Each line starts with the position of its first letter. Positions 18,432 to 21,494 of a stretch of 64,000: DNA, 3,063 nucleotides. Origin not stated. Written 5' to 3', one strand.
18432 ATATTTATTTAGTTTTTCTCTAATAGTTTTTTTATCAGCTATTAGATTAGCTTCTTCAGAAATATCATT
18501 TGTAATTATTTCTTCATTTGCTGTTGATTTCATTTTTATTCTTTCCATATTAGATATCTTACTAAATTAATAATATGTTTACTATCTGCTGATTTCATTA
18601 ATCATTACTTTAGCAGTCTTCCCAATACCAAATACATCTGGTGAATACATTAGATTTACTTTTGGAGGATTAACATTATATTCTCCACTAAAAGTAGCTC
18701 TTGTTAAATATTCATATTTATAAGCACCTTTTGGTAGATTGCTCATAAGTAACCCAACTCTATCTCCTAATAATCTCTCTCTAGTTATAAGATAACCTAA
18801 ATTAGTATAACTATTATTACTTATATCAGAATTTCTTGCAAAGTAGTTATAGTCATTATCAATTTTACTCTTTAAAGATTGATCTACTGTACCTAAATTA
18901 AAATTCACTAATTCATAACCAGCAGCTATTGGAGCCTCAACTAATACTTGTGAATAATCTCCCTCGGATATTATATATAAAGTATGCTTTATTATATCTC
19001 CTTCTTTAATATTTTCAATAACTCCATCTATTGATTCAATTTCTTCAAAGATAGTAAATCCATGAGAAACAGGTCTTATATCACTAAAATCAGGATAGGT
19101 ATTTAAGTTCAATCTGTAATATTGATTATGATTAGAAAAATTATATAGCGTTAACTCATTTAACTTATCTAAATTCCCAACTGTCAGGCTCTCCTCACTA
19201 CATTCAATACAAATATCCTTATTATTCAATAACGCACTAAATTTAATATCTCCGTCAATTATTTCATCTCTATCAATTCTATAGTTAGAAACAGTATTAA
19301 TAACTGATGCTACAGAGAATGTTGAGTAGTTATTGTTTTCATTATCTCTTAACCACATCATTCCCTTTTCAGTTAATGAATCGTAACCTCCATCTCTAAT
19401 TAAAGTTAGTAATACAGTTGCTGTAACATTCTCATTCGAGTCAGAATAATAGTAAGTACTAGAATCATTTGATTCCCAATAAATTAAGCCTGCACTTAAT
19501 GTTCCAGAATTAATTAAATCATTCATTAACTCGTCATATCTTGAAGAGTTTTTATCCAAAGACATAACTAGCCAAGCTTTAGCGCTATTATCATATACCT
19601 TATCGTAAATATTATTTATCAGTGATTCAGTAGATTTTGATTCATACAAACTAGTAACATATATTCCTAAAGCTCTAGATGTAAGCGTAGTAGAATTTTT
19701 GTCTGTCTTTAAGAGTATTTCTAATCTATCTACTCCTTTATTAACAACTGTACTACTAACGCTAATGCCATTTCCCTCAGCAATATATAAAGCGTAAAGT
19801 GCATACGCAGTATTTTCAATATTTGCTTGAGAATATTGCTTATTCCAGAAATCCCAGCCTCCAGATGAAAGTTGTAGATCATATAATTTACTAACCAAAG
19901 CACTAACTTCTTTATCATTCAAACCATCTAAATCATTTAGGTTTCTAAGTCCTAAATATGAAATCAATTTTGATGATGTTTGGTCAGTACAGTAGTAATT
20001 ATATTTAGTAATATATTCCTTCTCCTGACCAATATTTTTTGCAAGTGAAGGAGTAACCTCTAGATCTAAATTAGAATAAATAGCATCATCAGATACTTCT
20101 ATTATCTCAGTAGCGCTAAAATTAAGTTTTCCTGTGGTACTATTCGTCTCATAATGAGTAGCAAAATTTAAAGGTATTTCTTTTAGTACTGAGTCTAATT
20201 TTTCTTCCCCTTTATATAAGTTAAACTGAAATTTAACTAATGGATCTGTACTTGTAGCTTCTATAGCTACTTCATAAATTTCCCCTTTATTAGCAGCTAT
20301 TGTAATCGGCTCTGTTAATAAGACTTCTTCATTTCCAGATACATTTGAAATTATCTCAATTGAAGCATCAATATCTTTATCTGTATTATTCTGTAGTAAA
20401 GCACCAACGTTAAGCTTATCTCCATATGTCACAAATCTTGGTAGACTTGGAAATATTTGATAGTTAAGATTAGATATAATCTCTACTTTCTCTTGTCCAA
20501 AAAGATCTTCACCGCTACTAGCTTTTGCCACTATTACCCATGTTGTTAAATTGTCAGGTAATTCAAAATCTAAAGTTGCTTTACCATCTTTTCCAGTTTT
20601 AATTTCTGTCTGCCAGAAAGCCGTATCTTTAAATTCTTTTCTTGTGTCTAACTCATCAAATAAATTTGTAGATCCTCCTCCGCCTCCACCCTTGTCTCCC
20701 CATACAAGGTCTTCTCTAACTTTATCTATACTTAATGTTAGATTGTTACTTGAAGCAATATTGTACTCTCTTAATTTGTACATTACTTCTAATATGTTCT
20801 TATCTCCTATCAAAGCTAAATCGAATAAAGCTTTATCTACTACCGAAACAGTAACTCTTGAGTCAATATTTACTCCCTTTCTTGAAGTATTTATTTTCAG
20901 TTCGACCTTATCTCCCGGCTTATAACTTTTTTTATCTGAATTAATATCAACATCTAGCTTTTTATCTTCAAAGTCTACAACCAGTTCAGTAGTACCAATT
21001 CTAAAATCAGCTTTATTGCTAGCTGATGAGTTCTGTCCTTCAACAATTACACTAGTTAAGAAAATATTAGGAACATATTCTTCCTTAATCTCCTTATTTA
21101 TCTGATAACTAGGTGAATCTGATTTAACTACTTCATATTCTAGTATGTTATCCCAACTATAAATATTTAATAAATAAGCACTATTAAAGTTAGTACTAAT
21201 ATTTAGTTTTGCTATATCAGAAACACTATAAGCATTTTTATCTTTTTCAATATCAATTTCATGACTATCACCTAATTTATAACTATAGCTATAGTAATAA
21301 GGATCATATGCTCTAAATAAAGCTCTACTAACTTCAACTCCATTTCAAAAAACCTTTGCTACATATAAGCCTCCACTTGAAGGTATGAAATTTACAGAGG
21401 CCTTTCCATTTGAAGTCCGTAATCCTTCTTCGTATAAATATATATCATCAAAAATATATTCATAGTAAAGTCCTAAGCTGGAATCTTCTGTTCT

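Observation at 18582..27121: Giant membrane-anchored alpha-2-macroglobulin-like gene next to a class A PBP, mirroring the yfhM-pbpC linkage, with both genes disrupted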

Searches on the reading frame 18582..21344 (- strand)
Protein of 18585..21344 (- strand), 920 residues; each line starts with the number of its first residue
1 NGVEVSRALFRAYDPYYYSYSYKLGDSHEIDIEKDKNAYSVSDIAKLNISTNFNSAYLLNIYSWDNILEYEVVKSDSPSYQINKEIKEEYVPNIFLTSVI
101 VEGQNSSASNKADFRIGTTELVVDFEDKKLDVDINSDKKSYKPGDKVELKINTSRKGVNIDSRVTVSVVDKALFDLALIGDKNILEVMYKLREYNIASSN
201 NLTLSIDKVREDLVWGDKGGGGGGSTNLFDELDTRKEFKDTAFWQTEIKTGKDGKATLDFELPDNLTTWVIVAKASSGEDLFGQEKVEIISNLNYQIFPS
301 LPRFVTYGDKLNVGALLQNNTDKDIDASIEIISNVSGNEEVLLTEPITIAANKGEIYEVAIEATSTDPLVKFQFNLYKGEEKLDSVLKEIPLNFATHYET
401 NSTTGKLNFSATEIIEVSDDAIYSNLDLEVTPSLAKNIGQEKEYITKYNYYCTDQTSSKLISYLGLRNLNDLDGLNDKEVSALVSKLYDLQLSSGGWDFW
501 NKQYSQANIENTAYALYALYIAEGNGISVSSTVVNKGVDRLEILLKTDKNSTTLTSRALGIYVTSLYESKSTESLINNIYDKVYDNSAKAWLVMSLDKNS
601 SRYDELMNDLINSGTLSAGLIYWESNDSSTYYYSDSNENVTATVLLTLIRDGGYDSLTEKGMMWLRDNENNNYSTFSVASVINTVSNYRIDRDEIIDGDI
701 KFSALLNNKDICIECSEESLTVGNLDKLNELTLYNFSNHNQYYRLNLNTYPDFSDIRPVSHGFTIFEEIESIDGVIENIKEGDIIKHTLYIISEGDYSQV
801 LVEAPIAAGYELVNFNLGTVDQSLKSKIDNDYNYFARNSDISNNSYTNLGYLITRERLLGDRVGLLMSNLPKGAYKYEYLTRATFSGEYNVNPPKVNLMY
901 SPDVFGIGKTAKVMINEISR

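Call 9: search_protein_families(library=pfam, proteins=[window:18582-20813:-], max_evalue=0.01)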
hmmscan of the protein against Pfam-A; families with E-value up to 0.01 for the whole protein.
window:18582-20813:- (743 aa): 2 families
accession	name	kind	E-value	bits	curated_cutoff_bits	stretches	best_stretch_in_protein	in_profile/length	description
PF17973.7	bMG10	-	9e-18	65.2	26.2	1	600-726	22-131/131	Bacterial Alpha-2-macroglobulin MG10 domain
PF00207.28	A2M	-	1.8e-15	56.9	21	1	64-153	1-91/92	Alpha-2-macroglobulin family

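Call 32: find_related_loci(query=A2, collection=genome_contigs, flank=6000)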
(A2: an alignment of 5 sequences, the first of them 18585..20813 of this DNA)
Query A2 (743 aa) in genome_contigs; peptide patterns used: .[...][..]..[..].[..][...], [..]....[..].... (x = any residue, [..] = any of these).
600 stretches matched a pattern (row limit reached: there are more); 580 encode a relative of the query (tblastn E <= 1e-3); the best 80 are kept; 80 distinct loci.
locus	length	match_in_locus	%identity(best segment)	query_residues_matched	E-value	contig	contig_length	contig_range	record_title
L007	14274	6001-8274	28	8-739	3e-71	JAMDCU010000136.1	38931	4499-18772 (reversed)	MAG: Chloroflexota bacterium isolate FK_Sedi_B_Bin.16 NODE_2911_length_38931_cov_5.52399, whole genome shotgun sequence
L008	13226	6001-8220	27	6-740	1e-68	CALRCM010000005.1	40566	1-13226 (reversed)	MAG: Candidatus Peribacteria bacterium isolate MaH-04nov19-177 genome assembly, contig: MaH-04nov19-C2135, whole genome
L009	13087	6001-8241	27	6-743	2e-68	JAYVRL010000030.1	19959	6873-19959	MAG: Candidatus Peribacteria bacterium isolate GL73_DN_concoct_161 GL73_DN_concoct_161_29, whole genome shotgun sequence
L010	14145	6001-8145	29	39-743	7e-68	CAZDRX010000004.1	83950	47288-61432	MAG TPA_asm: uncultured Candidatus Peribacteria bacterium isolate SRP178908_co1_56 genome assembly, contig: NODE_129_len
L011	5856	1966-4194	28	2-729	1e-67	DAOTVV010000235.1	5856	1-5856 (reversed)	MAG TPA_asm: Anaerolineae bacterium isolate H111_82 k127_1055295, whole genome shotgun sequence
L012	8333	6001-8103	28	58-729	5e-65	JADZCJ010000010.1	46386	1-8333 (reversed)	MAG: Anaerolineae bacterium isolate SJ719 c_000000058025, whole genome shotgun sequence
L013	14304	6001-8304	26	3-740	1e-64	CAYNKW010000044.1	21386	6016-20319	MAG TPA_asm: uncultured Anaerolineae bacterium isolate SRP068000_co1_68 genome assembly, contig: NODE_3256_length_21386_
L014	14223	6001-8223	27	6-729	6e-64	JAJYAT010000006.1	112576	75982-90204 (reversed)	MAG: bacterium isolate BP8.bin32 NODE_211_length_112576_cov_3.713390, whole genome shotgun sequence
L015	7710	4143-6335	28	39-729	8e-64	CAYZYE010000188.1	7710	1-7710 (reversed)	MAG TPA_asm: uncultured Anaerolineae bacterium isolate binchicken_co67_117 genome assembly, contig: NODE_10812_length_77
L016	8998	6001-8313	28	5-740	2e-63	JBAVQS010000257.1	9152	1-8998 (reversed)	MAG: Anaerolineae bacterium isolate MFD03971_ilm_asm_bin21 k127_279919, whole genome shotgun sequence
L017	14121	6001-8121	28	55-731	7e-62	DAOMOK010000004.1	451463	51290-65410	MAG TPA_asm: Chloroflexota bacterium isolate AMR_MDS_5888 NODE_9_length_451463_cov_25.952478, whole genome shotgun seque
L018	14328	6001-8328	26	2-739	9e-62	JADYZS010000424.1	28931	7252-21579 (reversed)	MAG: Anaerolineae bacterium isolate SJ583 c_000001584616, whole genome shotgun sequence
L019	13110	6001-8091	27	61-740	6e-61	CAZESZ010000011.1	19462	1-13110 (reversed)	MAG TPA_asm: uncultured Candidatus Peribacteria bacterium isolate SRP192515_co1_140 genome assembly, contig: NODE_2614_l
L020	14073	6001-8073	28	58-732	8e-61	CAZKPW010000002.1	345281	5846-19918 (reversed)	MAG TPA_asm: uncultured Candidatus Peribacteria bacterium isolate SRP342105_co1_487 genome assembly, contig: NODE_17_len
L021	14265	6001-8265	25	5-729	7e-60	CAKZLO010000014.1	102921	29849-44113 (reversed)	MAG TPA_asm: uncultured Ardenticatenia bacterium isolate SRR5214706_bin.41_CONCOCT_v1.1_MAG genome assembly, contig: ERZ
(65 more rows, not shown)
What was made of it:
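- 20355..20624 (-): A2M domain (PF00207), holding the signature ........…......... These were the conserved patterns picked in call 32.
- Checked: The quoted peptide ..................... lies in the PF00207 domain and is the most conserved stretch of the family (call 32).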

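Call 50: search_protein_families(library=ncbifam, proteins=[window:18585-20813:-], max_evalue=0.001)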
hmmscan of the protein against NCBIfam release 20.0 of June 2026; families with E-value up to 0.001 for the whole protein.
window:18585-20813:- (743 aa): 0 families

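Call 52: search_solved_structures(query=A2, max_evalue=0.001, show_alignments=0)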
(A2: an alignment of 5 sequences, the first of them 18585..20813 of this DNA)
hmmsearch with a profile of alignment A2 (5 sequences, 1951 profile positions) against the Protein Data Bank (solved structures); distinct sequences matched with E-value up to 0.001: 69 (the best 60 are shown).
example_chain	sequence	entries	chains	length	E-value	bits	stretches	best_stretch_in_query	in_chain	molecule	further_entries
5a42_A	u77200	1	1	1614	5.9e-78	265.9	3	919-1598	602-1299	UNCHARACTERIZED LIPOPROTEIN YFHM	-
4ziq_A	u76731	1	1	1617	6e-78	265.9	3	919-1598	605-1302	Uncharacterized lipoprotein YfhM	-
4rtd_A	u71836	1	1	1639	1.5e-77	264.6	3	919-1598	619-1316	Uncharacterized lipoprotein YfhM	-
4u48_A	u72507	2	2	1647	2.2e-75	257.4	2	412-1597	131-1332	Putative inner membrane lipoprotein | alpha-2-macroglobulin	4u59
4u4j_A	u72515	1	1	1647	1.6e-73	251.3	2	412-1597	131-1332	Putative inner membrane lipoprotein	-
4ziu_A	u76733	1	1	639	1.2e-38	135.6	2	1303-1598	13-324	Uncharacterized lipoprotein YfhM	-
4d94_A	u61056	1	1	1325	9.6e-37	129.3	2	1235-1742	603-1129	Thioester-containing protein 1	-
2pn5_A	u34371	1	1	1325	1e-36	129.2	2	1234-1742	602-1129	Thioester-containing protein I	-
7voo_A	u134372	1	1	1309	1.8e-36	128.4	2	1233-1758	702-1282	Alpha-2-macroglobulin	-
7von_A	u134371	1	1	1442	2.2e-36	128.1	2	1233-1784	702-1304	Alpha-2-macroglobulin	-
6tav_A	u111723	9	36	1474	2.4e-36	128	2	1233-1784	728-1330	Alpha-2-macroglobulin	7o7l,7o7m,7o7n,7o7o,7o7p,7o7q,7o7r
9fx2_A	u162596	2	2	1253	2.6e-36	127.8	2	1233-1728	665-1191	CD109 antigen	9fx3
8s3o_A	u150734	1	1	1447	4.5e-36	127.1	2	1233-1728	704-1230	CD109 antigen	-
4lnv_A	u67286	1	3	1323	1.9e-35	125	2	1090-1744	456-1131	Thioester-containing protein I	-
7q1y_A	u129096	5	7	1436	1.6e-34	121.9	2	1192-1733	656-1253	Alpha-2-macroglobulin-like protein 1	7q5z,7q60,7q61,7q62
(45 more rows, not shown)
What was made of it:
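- The clade profile hits YfhM 5a42 at E=6e-78 and Salmonella A2M 4u48 at E=2e-75 (call 52).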

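Call 53: search_solved_structures(query=window:18585-20813:-, max_evalue=0.001, show_alignments=1)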
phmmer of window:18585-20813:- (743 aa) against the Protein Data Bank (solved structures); distinct sequences matched with E-value up to 0.001: 6.
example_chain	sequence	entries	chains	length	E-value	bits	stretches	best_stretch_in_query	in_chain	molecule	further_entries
4u48_A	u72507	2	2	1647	7.3e-08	34.8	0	547-733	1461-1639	Putative inner membrane lipoprotein | alpha-2-macroglobulin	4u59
4ziu_A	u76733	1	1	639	1.6e-07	33.7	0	260-366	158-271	Uncharacterized lipoprotein YfhM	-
4rtd_A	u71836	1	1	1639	4.9e-07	32.1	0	260-366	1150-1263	Uncharacterized lipoprotein YfhM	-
4u4j_A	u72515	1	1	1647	9.2e-07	31.2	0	547-733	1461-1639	Putative inner membrane lipoprotein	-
5a42_A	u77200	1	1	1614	9.7e-07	31.1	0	260-366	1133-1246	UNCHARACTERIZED LIPOPROTEIN YFHM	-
4ziq_A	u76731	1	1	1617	9.8e-07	31.1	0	260-366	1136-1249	Uncharacterized lipoprotein YfhM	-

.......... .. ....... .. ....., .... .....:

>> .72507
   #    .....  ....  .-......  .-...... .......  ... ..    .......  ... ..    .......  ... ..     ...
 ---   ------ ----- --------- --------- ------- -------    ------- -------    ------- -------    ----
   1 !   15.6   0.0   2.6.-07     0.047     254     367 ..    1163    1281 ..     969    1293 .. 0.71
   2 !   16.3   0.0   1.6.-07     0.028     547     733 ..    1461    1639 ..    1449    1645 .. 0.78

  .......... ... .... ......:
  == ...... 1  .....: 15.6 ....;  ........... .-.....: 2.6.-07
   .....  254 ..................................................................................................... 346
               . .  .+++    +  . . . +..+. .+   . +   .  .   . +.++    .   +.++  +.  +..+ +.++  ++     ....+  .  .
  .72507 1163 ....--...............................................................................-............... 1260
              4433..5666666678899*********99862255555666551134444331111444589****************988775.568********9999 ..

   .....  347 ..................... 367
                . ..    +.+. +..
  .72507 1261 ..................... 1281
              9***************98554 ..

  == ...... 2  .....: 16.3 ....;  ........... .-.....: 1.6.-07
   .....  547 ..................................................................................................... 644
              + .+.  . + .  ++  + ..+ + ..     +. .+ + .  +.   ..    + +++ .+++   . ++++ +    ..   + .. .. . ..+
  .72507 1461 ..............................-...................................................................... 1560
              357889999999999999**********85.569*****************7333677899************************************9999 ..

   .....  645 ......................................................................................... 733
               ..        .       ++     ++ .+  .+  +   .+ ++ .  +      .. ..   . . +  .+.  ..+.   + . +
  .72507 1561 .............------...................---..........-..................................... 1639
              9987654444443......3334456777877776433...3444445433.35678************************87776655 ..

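Call 62: find_related_loci(query=window:18585-20813:-, collection=metagenome_contigs, flank=8000)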
Query window:18585-20813:- (743 aa) in metagenome_contigs; peptide patterns used: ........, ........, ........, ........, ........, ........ (x = any residue, [..] = any of these).
242 stretches matched a pattern; 186 encode a relative of the query (tblastn E <= 1e-3); the best 80 are kept; 80 distinct loci.
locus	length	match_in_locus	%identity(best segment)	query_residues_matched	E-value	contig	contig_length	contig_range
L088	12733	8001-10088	26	58-729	3e-51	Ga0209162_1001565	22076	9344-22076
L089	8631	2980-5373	25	5-729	1e-46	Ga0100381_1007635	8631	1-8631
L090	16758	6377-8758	28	5-729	4e-45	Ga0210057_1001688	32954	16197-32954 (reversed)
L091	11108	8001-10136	24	43-738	2e-45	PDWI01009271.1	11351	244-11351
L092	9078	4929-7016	26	52-727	5e-45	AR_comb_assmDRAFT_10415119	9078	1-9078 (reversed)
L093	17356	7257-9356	25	48-727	7e-45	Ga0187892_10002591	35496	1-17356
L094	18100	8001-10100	25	48-727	7e-45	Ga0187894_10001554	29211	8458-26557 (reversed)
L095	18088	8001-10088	26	52-727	1e-43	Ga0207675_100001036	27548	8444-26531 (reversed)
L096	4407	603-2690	26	52-727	7e-44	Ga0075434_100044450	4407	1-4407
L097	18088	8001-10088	26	52-727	2e-43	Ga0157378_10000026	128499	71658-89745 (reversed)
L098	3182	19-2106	26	52-727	2e-43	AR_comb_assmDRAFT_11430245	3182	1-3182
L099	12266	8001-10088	25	52-727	2e-42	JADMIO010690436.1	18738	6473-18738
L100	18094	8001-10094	25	54-727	2e-42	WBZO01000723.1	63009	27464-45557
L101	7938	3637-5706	25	54-727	2e-42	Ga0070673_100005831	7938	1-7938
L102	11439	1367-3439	25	54-727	4e-42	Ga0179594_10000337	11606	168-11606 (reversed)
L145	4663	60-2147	26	52-727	1e-38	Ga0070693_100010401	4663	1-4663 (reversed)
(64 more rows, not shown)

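Call 63: search_protein_representatives(protein=window:18585-21344:-)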
Query: 920 residues. Proteins with E-value up to 0.001 (for the whole library): 12751; up to 1e-10: 6523; up to 1e-30: 1760. The best 150 are listed.
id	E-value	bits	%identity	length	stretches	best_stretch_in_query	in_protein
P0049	0.0e+00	1611.5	100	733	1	188-920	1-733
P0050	5.9e-180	617.1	39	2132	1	7-915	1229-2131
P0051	3.0e-126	439.4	33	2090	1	13-909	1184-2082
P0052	9.8e-83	295.5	31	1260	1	17-907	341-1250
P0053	4.7e-82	293.2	30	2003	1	25-907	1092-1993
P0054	3.4e-81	290.4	30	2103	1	21-907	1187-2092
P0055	2.5e-80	287.5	32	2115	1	25-907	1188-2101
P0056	1.7e-79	284.8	29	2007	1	15-911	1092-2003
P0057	2.2e-79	284.4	32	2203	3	104-908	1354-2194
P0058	2.4e-78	281.0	30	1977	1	29-909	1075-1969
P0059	9.2e-78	279.0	30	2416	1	28-907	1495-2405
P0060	5.9e-77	276.4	29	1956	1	22-907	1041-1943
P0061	1.1e-76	275.5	28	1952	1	21-910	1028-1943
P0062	2.9e-76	274.1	28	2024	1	26-908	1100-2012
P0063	4.7e-76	273.4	28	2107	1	28-905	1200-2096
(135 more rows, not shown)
